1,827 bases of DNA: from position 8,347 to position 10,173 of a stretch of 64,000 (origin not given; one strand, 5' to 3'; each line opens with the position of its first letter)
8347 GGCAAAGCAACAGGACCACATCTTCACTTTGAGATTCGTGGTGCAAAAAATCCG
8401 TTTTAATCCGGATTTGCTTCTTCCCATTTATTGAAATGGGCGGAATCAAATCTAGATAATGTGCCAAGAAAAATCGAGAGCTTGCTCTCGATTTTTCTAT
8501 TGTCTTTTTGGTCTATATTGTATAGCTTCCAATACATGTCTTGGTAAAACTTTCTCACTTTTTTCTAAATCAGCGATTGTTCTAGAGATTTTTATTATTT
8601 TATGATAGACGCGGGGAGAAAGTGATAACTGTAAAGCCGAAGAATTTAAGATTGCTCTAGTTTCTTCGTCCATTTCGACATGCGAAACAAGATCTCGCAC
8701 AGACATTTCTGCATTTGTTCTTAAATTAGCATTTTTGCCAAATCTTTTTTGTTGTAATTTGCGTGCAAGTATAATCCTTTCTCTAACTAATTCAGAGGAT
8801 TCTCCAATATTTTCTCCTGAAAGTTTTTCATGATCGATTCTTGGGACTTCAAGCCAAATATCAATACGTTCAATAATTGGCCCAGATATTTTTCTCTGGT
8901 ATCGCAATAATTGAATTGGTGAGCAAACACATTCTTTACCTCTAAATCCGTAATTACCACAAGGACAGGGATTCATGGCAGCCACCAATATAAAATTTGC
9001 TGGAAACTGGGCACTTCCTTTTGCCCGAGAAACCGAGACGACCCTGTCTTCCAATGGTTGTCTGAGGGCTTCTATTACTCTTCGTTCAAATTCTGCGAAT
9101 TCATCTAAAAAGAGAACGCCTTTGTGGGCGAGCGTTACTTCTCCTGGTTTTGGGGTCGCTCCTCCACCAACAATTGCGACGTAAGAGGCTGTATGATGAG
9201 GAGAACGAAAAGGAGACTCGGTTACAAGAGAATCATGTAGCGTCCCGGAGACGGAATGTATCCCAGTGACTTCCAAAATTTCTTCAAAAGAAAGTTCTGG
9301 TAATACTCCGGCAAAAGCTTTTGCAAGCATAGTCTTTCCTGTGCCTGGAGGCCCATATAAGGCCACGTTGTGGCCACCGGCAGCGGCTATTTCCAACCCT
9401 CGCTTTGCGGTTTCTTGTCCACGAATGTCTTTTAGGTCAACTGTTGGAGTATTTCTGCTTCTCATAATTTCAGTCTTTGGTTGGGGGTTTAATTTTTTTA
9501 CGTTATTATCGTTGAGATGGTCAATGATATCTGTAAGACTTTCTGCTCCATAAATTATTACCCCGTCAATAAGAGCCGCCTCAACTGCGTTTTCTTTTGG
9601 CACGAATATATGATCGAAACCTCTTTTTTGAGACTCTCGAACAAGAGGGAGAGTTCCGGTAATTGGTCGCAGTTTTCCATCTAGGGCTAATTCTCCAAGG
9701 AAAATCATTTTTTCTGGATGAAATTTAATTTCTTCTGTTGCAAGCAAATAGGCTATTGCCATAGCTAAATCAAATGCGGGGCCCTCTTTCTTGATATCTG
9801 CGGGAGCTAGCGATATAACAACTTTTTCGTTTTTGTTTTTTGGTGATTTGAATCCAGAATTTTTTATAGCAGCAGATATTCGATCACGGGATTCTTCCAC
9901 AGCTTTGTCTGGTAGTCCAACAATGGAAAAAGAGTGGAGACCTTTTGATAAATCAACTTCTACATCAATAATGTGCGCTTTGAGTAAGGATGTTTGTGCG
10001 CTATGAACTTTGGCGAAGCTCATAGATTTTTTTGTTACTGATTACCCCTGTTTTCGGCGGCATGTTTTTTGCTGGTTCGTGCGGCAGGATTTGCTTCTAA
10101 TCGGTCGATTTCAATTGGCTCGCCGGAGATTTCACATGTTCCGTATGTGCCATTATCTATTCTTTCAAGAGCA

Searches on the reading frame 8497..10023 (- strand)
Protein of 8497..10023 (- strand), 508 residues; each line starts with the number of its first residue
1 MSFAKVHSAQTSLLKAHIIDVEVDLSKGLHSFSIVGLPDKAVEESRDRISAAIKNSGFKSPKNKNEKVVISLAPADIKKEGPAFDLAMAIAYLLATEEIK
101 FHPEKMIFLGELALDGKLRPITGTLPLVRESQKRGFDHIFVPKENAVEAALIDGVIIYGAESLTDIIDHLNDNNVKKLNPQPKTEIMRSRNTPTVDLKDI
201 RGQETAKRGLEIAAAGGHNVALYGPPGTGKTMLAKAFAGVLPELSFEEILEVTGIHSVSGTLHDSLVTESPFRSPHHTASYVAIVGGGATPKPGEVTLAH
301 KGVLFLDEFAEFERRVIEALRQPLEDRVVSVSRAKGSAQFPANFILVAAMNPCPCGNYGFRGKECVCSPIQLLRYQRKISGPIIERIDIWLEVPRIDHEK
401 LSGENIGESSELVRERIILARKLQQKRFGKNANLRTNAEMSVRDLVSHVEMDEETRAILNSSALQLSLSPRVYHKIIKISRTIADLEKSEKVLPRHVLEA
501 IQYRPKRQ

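Call 82: search_protein_families(library=pfam, proteins=[window:8497-10023:-], max_evalue=0.00001)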
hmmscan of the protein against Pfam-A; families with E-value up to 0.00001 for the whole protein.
window:8497-10023:- (508 aa): 9 families
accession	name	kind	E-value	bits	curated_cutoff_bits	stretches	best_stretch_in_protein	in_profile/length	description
PF01078.27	Mg_chelatase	-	2.5e-89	298.6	20.3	1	196-400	1-206/207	Magnesium chelatase, subunit ChlI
PF13541.12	ChlI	-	1.4e-42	144.8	27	1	21-145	1-121/121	Subunit ChlI of Mg-chelatase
PF13335.12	Mg_chelatase_C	-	2.6e-27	95.7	26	1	407-504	1-94/94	Magnesium chelatase, subunit ChlI C-terminal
PF07728.20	AAA_5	-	1.4e-12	48.2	22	1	219-354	1-125/139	AAA domain (dynein-related subfamily)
PF00493.29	MCM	-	5.5e-09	35.9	23.3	1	212-358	52-178/224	MCM P-loop domain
PF05362.19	Lon_C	-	1e-06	28.9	21.1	1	22-148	46-175/205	Lon protease (S16) C-terminal proteolytic domain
PF00004.35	AAA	-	1.1e-06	29.6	21.2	1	221-312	2-69/131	ATPase family associated with various cellular activities (AAA)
PF00158.32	Sigma54_activat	-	4.7e-06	26.8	20.2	0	210-351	15-142/168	Sigma-54 interaction domain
PF05496.18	RuvB_N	-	9.9e-06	25.8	27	0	197-238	6-54/159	Holliday junction DNA helicase RuvB P-loop domain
